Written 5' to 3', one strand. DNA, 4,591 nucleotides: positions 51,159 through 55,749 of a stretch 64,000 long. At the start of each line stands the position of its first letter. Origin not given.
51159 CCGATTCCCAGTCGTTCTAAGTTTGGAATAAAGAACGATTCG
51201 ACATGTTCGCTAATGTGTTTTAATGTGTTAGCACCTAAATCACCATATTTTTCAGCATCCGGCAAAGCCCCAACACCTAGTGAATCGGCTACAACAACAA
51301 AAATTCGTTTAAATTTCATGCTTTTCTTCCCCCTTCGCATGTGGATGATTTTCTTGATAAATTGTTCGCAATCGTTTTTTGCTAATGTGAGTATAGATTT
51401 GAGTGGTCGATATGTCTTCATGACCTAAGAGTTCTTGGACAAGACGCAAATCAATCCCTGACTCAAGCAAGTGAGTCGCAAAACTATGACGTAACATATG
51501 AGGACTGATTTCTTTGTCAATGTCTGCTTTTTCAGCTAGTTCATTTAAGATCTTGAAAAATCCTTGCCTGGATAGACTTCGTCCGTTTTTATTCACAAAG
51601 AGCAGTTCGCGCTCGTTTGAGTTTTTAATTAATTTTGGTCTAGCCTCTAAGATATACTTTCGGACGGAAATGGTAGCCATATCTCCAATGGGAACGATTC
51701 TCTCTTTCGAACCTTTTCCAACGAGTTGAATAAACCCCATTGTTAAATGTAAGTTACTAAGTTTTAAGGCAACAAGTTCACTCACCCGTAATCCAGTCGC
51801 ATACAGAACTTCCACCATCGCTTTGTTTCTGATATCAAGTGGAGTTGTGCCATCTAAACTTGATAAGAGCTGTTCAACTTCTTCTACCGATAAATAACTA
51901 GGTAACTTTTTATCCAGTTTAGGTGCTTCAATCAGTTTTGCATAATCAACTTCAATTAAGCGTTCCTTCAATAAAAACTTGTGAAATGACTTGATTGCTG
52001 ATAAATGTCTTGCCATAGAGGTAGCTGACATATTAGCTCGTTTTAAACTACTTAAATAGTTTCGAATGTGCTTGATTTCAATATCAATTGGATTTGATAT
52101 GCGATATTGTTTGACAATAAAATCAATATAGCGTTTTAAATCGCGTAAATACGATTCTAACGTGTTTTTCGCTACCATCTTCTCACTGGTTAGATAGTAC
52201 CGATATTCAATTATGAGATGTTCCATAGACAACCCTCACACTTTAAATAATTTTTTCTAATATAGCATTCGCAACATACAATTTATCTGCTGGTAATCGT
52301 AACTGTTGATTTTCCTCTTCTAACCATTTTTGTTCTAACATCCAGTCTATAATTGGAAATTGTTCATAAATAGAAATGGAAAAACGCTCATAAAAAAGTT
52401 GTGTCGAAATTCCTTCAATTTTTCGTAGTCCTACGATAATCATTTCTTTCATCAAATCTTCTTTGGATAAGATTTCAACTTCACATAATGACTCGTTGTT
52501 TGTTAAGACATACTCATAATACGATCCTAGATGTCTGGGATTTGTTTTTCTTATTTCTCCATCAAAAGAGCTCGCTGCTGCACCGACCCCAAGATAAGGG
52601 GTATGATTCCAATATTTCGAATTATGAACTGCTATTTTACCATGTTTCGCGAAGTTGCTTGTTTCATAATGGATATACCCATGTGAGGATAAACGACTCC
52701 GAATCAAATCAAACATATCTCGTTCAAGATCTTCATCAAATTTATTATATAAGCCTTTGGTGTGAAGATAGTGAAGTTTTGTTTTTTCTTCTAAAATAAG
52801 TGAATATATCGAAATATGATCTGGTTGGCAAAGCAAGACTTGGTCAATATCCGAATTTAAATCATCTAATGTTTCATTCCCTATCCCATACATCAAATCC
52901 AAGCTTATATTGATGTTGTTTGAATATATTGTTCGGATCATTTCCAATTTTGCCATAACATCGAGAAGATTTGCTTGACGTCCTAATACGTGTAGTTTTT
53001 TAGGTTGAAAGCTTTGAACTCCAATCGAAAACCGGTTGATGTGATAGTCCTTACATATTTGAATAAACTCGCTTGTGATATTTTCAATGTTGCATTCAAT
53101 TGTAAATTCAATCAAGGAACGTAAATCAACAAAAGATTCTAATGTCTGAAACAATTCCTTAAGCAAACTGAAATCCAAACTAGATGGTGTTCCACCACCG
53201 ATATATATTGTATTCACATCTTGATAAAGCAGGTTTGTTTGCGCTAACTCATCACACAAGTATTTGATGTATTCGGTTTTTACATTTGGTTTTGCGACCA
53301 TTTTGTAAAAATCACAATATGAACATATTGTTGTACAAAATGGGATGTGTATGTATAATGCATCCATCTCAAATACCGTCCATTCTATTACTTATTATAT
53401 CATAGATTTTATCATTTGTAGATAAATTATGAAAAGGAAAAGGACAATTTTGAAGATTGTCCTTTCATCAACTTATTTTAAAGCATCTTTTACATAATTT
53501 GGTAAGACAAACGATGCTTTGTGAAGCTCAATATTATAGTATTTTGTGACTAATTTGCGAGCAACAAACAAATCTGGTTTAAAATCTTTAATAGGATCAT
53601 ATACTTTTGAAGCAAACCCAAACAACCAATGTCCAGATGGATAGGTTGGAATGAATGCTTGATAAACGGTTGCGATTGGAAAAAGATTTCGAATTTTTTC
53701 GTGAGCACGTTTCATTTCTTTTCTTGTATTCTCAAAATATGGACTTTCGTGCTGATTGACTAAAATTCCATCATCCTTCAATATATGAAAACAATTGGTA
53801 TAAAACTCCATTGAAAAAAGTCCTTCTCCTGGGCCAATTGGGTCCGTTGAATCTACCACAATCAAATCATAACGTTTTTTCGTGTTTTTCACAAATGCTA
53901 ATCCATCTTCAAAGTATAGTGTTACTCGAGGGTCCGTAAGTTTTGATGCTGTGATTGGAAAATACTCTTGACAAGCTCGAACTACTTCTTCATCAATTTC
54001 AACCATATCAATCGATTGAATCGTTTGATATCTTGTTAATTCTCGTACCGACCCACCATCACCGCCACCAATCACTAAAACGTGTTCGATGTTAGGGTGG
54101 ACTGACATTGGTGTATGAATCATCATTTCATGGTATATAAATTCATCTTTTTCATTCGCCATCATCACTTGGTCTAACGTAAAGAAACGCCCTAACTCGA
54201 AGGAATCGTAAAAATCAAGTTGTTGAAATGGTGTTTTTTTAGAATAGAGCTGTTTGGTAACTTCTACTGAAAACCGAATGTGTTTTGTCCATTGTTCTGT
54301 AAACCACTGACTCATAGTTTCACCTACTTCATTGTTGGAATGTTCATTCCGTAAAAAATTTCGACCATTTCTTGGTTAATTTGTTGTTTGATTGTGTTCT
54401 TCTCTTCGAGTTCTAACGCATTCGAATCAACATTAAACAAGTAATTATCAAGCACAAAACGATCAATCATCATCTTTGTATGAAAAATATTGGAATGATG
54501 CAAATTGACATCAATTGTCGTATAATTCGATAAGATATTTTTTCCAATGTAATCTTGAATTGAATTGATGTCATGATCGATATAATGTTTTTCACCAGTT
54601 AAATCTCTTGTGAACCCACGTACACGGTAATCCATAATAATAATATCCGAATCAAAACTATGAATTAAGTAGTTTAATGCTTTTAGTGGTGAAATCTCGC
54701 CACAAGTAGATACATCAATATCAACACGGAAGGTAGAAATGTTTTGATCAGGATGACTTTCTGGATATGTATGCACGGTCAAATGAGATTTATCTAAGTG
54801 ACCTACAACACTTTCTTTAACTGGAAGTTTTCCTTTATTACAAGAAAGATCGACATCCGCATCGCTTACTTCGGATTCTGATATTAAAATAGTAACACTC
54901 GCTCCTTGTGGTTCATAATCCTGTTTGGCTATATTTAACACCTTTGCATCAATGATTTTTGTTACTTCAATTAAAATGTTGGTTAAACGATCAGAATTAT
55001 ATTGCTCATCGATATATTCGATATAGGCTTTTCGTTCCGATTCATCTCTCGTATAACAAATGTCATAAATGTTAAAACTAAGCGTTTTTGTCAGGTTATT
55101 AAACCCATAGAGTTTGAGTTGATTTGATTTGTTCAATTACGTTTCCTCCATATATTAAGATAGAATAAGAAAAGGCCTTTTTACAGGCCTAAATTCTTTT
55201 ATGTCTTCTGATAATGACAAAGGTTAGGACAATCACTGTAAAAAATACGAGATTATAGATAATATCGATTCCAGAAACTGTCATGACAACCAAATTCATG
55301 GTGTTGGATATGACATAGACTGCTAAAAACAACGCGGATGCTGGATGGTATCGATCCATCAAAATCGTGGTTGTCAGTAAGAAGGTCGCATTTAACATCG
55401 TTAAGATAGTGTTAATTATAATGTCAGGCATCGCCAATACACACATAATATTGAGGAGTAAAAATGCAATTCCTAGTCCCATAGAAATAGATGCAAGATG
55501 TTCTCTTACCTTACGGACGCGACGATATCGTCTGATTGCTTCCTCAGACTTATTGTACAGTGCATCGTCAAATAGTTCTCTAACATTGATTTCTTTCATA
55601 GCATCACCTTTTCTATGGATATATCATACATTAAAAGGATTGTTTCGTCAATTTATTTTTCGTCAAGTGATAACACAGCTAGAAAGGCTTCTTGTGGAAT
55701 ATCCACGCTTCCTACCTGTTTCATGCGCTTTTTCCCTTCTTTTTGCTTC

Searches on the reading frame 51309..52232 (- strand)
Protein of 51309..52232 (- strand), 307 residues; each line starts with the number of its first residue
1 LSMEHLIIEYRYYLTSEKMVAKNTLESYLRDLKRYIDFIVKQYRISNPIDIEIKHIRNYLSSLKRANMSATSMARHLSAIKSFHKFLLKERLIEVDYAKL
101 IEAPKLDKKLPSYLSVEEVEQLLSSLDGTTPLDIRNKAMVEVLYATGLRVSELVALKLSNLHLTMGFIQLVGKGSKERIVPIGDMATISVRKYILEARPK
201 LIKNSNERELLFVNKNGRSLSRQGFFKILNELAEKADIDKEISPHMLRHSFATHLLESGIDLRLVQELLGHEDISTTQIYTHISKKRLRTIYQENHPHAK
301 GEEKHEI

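Call 8: search_protein_families(library=ncbifam, proteins=[window:51309-52232:-])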
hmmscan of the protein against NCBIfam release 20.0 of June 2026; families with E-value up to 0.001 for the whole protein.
window:51309-52232:- (307 aa): 14 families
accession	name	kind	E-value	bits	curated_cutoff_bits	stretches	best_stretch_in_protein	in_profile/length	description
TIGR02225.1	recomb_XerD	equivalog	6e-109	363.8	329.6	1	9-299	2-290/290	site-specific tyrosine recombinase XerD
NF001399.0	PRK00283.1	subfamily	1.2e-107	359.7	279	1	4-299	6-299/300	tyrosine recombinase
TIGR02224.1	recomb_XerC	equivalog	7.3e-98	327.6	335.15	1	9-300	2-294/295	tyrosine recombinase XerC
NF040815.2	recomb_XerA_Arch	equivalog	1.5e-70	237.8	220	1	10-292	3-263/263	site-specific tyrosine recombinase/integron integrase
NF002331.0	PRK01287.1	subfamily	5.1e-65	219.8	371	1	16-303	38-332/365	site-specific tyrosine recombinase XerC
TIGR02249.1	integrase_gron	subfamily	6.7e-46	157.1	265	2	224-287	241-304/315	integron integrase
NF003462.0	PRK05084.1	equivalog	3.9e-34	118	267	1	135-290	196-351/360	tyrosine recombinase XerS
NF011946.0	PRK15417.1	equivalog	3.1e-31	108.8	435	2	222-286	254-318/337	integron integrase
NF007370.0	PRK09870.1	subfamily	7.9e-27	94.2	221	1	106-296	5-192/200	tyrosine-type DNA invertase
NF007371.0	PRK09871.1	subfamily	2.5e-20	72.9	222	1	113-298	6-189/198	tyrosine-type DNA invertase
NF002685.0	PRK02436.1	equivalog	4.4e-14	52.9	178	1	13-278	8-241/245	site-specific tyrosine recombinase XerD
NF040693.1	recomb_GmtY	equivalog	3.2e-09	36.6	340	1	211-289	353-438/441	gamma-mobile-trio recombinase GmtY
NF041502.1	integrase_1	equivalog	1.7e-05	23.7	350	1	231-291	308-368/484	site-specific integrase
NF047926.1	integrase_GmtZ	equivalog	0.00044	18.4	600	0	227-305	415-492/784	gamma-mobile-trio integrase GmtZ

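Call 53: search_solved_structures(query=window:51309-52232:-, show_alignments=1, max_evalue=1e-20)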
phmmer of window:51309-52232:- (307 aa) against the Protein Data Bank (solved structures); distinct sequences matched with E-value up to 1e-20: 7.
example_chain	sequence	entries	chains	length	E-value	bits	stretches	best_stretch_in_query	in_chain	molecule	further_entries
1a0p_A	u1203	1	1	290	1.4e-63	218.3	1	14-293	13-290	SITE-SPECIFIC RECOMBINASE XERD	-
5dcf_A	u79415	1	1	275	6.5e-53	183.3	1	114-302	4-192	Tyrosine recombinase XerD,DNA translocase FtsK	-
9i5v_14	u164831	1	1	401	1.9e-47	165.4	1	8-303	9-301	Ribosome-associated translation inhibitor RaiA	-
4a8e_A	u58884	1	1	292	1.7e-37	132.7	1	54-290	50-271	PROBABLE TYROSINE RECOMBINASE XERC-LIKE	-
5hxy_A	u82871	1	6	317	2.1e-37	132.5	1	9-297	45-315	Tyrosine recombinase XerA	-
2a3v_A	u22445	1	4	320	4.9e-29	105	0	227-285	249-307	site-specific recombinase IntI4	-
5jjv_A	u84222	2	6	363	3.3e-25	92.5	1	107-290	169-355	Tyrosine recombinase XerH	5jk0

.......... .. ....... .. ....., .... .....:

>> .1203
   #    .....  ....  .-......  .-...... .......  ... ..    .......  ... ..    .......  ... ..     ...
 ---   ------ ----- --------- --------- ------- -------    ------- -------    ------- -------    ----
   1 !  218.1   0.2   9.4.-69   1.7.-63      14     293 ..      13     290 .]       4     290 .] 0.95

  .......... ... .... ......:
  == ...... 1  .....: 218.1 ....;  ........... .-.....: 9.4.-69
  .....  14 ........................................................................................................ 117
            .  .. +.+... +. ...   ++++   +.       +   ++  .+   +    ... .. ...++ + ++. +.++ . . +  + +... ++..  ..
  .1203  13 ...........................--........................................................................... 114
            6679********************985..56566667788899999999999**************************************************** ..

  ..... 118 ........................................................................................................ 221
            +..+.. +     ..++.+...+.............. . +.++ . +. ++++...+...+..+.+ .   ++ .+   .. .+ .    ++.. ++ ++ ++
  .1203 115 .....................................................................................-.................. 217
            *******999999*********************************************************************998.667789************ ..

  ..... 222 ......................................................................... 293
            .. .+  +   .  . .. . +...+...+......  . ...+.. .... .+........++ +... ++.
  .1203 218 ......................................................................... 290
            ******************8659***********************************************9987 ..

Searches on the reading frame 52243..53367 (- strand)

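Call 8: search_protein_families(library=ncbifam, proteins=[window:52243-53367:-])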
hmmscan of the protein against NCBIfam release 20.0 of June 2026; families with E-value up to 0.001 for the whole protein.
window:52243-53367:- (374 aa): 21 families
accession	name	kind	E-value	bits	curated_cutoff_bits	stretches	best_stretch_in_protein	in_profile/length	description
TIGR00539.1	hemN_rel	equivalog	8.8e-82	275.1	205.4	1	3-349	2-344/361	radical SAM family heme chaperone HemW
NF006067.1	PRK08208.1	equivalog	3.6e-55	187.6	380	1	3-371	37-412/427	STM4012 family radical SAM protein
NF004567.0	PRK05904.1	equivalog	5.3e-54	183.7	355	1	3-322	8-310/353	coproporphyrinogen III oxidase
NF005133.0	PRK06582.1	equivalog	7.3e-53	180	597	1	4-373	14-388/390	coproporphyrinogen III oxidase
TIGR04107.1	rSAM_HutW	equivalog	7.3e-51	173.3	400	1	3-316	41-358/419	heme anaerobic degradation radical SAM methyltransferase ChuW/HutW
TIGR03994.1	rSAM_HemZ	equivalog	5.3e-44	150.9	321.4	1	3-234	86-318/401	coproporphyrinogen dehydrogenase HemZ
NF006385.0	PRK08629.1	equivalog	7.1e-39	133.8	355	1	4-336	55-375/439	coproporphyrinogen III oxidase family protein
TIGR00538.1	hemN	equivalog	1.1e-34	120.1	324.95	1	3-337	51-398/454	oxygen-independent coproporphyrinogen III oxidase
TIGR04419.1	no_iron_rSAM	equivalog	1.1e-33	117.2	300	1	46-345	37-333/378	HemN-related non-iron pseudo-SAM protein PsgB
NF006064.0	PRK08207.2-2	equivalog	2.9e-33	115.6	504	1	4-202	147-350/465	coproporphyrinogen III oxidase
NF006060.0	PRK08207.1-3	equivalog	1e-31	110.2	653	1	3-200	151-354/477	coproporphyrinogen III oxidase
NF006061.0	PRK08207.1-4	equivalog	8e-29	100.8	702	1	4-234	176-410/501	coproporphyrinogen III oxidase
NF006063.0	PRK08207.2-1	equivalog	1.5e-22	79.9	1074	1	3-198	194-394/518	coproporphyrinogen III oxidase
NF006059.0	PRK08207.1-1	equivalog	1.4e-20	73.5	1012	1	4-196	174-372/496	coproporphyrinogen III oxidase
NF006066.0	PRK08207.2-5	equivalog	3e-20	72.3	1117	1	3-234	192-427/518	coproporphyrinogen III oxidase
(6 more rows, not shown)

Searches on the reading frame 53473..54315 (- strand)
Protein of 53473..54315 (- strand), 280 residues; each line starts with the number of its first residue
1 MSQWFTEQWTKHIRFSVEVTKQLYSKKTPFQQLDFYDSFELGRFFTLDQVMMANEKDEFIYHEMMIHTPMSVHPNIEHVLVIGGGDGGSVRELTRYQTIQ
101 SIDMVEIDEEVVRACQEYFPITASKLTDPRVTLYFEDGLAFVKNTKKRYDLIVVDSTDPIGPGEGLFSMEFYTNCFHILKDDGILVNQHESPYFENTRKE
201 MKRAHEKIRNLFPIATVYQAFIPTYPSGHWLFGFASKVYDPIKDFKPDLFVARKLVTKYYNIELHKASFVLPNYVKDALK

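Call 8: search_protein_families(library=ncbifam, proteins=[window:53473-54315:-])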
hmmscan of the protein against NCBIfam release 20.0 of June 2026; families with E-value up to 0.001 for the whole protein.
window:53473-54315:- (280 aa): 8 families
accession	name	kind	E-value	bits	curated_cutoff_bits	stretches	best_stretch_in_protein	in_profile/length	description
NF002010.0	PRK00811.1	equivalog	1.4e-111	372.3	260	1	1-280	4-285/287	polyamine aminopropyltransferase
TIGR00417.1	speE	equivalog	2.9e-88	295.6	249.55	1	4-274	1-271/271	spermidine synthase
NF002956.0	PRK03612.1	equivalog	3.1e-40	138.1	472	1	5-270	226-490/522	polyamine aminopropyltransferase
NF002435.0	PRK01581.1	equivalog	3.4e-26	92.2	537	1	22-243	99-319/374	polyamine aminopropyltransferase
NF001811.0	PRK00536.1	equivalog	2.7e-19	69.9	352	1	4-280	2-257/262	spermidine synthase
NF003380.0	PRK04457.1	equivalog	3.5e-13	49.2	304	1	72-187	66-178/265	polyamine aminopropyltransferase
NF037959.1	MFS_SpdSyn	subfamily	6.4e-07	28.5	40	1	77-187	277-384/480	fused MFS/spermidine synthase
NF047853.1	tRm6a37MtseTrmN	equivalog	0.00019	21.3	350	1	76-154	44-120/244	tRNA(1)(Val) (adenine(37)-N(6))-methyltransferase TrmN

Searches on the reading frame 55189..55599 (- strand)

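Call 57: search_protein_families(library=pfam, max_evalue=0.00001, proteins=[window:55189-55599:-])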
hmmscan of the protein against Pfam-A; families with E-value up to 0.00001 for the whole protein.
window:55189-55599:- (136 aa): 0 families

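Call 72: search_protein_families(library=pfam, max_evalue=1, proteins=[window:55189-55599:-])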
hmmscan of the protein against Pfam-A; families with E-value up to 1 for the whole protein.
window:55189-55599:- (136 aa): 2 families
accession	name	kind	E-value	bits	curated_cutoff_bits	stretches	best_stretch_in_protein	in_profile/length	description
PF06687.17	SUR7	-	0.04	14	29.6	1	91-132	125-169/201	SUR7/PalI family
PF06177.16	QueT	-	0.17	12.6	33.7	1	39-128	45-126/141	QueT transporter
